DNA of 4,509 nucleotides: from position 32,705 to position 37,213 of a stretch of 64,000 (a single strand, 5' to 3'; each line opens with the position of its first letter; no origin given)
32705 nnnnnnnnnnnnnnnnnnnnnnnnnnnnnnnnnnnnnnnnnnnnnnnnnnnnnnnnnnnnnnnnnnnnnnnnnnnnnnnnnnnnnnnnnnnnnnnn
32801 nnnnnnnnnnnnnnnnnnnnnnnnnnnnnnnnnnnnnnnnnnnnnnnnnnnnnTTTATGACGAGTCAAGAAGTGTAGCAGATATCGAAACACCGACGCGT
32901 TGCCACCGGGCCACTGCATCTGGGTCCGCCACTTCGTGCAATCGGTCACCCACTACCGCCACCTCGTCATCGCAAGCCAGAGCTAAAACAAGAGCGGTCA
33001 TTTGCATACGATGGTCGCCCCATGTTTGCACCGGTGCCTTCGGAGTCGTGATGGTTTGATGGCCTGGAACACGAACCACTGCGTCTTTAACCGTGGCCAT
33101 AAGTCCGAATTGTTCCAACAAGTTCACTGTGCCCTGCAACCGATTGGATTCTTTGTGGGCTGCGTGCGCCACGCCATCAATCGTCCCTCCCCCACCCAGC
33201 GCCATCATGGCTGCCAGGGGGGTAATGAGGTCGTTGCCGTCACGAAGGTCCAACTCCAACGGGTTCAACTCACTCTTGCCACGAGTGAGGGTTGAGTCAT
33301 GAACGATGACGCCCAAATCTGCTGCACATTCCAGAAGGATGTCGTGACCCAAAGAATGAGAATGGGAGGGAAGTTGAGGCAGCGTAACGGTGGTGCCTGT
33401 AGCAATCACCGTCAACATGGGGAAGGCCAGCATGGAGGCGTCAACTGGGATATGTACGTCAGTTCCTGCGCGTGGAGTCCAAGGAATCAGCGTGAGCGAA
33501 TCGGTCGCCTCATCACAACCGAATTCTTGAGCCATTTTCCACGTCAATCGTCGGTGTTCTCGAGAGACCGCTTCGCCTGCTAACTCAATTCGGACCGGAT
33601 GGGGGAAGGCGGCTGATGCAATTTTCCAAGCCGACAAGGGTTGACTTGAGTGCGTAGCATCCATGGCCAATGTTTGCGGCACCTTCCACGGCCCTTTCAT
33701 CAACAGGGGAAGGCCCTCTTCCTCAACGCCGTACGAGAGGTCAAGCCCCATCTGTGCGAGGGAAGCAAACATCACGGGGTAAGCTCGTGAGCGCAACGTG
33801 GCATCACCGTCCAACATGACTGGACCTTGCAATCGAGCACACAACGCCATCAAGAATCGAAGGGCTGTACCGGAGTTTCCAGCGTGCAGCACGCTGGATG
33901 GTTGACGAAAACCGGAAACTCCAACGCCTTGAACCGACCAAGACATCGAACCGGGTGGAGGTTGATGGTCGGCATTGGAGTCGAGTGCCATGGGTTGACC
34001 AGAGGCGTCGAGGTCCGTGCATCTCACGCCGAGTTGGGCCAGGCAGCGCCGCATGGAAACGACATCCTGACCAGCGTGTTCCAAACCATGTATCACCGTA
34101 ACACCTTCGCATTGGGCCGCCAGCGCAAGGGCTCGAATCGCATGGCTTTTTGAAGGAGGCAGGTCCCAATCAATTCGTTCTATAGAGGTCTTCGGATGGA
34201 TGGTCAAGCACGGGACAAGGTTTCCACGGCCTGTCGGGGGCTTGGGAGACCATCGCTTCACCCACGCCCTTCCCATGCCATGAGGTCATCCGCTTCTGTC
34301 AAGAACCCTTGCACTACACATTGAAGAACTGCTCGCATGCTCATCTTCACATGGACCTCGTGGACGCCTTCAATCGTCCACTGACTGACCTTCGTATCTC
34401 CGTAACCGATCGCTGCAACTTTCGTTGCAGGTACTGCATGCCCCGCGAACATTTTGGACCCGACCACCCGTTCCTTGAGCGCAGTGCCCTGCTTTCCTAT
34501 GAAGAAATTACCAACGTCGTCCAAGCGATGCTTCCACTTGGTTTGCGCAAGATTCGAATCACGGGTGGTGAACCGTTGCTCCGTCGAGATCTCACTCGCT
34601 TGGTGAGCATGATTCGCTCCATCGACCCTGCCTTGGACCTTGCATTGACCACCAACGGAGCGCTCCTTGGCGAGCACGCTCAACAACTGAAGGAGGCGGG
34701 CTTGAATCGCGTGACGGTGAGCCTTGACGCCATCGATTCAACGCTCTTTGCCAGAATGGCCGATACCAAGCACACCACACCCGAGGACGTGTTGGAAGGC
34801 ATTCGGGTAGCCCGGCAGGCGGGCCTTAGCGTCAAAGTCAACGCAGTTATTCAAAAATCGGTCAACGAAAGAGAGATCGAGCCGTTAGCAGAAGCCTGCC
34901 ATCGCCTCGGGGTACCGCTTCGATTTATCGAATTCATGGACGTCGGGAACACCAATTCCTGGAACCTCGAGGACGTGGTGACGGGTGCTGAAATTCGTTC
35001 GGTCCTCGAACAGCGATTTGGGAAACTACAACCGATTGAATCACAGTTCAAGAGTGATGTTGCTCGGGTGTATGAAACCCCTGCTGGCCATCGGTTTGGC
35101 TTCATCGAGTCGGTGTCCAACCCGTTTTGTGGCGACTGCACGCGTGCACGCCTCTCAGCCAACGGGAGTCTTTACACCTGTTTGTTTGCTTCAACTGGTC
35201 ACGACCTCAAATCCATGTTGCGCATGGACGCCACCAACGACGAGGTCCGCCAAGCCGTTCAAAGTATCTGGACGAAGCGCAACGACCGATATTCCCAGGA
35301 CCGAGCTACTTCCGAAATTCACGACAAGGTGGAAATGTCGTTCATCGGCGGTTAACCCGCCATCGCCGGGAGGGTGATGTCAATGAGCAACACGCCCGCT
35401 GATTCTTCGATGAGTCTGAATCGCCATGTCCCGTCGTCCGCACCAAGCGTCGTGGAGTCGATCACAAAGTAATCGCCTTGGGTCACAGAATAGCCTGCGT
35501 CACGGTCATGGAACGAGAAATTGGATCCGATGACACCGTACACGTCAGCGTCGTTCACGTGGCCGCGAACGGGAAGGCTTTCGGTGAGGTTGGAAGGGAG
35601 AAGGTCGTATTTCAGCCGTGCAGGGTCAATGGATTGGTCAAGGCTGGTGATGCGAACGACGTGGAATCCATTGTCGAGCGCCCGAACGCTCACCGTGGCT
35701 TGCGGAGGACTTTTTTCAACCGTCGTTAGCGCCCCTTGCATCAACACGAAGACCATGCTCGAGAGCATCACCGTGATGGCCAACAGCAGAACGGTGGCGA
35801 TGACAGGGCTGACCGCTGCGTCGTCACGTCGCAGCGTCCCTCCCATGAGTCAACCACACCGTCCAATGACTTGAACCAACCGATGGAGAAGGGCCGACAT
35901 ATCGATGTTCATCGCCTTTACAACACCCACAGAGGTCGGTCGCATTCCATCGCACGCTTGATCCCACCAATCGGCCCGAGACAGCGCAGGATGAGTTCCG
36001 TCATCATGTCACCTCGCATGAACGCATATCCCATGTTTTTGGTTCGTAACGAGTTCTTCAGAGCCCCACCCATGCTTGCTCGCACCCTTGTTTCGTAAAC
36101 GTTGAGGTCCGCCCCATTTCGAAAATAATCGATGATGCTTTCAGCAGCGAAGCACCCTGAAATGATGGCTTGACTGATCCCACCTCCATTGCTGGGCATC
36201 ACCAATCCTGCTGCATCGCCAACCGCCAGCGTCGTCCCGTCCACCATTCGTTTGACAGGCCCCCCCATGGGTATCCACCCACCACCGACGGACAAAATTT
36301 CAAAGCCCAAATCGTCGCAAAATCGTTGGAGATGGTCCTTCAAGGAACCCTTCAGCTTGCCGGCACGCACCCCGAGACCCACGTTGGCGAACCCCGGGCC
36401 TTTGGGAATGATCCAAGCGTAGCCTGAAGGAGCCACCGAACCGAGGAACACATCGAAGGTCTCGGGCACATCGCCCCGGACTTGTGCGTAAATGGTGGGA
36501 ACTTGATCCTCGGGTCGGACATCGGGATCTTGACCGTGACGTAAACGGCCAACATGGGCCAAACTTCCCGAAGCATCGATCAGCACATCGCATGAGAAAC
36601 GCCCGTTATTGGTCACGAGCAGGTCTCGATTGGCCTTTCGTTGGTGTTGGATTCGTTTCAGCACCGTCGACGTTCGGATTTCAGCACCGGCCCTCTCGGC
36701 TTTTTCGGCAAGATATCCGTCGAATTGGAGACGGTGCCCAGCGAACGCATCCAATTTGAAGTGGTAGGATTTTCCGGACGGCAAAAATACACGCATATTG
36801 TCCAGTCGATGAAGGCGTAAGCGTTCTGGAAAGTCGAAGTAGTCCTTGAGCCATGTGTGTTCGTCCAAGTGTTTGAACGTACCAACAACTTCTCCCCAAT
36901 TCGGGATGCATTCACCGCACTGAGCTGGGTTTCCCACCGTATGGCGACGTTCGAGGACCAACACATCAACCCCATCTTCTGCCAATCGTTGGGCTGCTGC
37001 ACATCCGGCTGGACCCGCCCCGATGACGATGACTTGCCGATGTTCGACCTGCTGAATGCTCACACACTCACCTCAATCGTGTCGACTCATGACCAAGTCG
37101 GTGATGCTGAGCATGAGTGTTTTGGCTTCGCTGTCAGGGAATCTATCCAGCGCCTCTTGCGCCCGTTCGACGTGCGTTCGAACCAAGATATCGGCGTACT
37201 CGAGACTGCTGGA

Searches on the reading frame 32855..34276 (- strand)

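Call 38: search_protein_families(library=pfam, proteins=[window:32855-34276:-], max_evalue=0.001)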
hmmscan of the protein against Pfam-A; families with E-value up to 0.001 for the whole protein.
window:32855-34276:- (473 aa): 1 family
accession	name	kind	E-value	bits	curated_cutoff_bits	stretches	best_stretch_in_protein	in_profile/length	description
PF00275.25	EPSP_synthase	-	4.9e-43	147.9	22.8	1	39-441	13-400/417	EPSP synthase (3-phosphoshikimate 1-carboxyvinyltransferase)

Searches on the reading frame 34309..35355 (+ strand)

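Call 38: search_protein_families(library=pfam, proteins=[window:34309-35355:+], max_evalue=0.001)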
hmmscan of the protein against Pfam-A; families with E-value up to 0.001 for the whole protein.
window:34309-35355:+ (348 aa): 3 families
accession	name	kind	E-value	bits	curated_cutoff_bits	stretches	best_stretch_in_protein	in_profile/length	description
PF06463.18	Mob_synth_C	-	2.8e-35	121.5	37.4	1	204-329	3-127/128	Molybdenum Cofactor Synthesis C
PF04055.27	Radical_SAM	-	7.5e-35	121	29.5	1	30-195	1-164/166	Radical SAM superfamily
PF13353.11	Fer4_12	-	1.3e-05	25.9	22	1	35-140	14-114/137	4Fe-4S single cluster domain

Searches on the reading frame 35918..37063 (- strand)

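Call 55: search_protein_families(library=pfam, proteins=[window:35918-37063:-], max_evalue=0.0001)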
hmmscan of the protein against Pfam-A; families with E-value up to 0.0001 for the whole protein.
window:35918-37063:- (381 aa): 14 families
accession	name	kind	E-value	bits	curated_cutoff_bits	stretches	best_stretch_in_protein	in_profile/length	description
PF05834.18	Lycopene_cycl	-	4.2e-15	56.1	23.4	2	11-174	2-148/380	Lycopene cyclase protein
PF22578.2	GGR_cat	-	7.2e-13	48.7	27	1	200-251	17-70/88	Geranylgeranyl reductase catalytic domain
PF01266.30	DAO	-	1.7e-12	48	27.9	1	11-44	2-35/353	FAD dependent oxidoreductase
PF01494.25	FAD_binding_3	-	2.3e-11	44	22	1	10-42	3-35/349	FAD binding domain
PF13450.12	NAD_binding_8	-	5.8e-10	39.8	21.9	1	13-44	1-32/68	NAD(P)-binding Rossmann-like domain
PF07992.20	Pyr_redox_2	-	1e-09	38.7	26.1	1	10-45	2-38/291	Pyridine nucleotide-disulphide oxidoreductase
PF03486.20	HI0933_like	-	4.6e-09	36.5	50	1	10-45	2-37/244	HI0933-like protein Rossmann domain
PF12831.13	FAD_oxidored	-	4.3e-07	30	27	1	10-166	1-145/416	FAD dependent oxidoreductase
PF04820.20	Trp_halogenase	-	1.2e-06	28.2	21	0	107-315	153-355/458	Tryptophan halogenase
PF01134.28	GIDA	-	7.3e-06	25.7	22.1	1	10-55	1-43/391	Glucose inhibited division protein A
PF00890.30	FAD_binding_2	-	8.3e-06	25.7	20.4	1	11-42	2-33/414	FAD binding domain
PF13738.12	Pyr_redox_3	-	9.5e-06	25.5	30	0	12-44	1-33/305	Pyridine nucleotide-disulphide oxidoreductase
PF01946.23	Thi4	-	1.5e-05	24.8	26.2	1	8-48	17-58/235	Thi4 family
PF00070.33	Pyr_redox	-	3.1e-05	24.8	22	0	11-44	2-35/82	Pyridine nucleotide-disulphide oxidoreductase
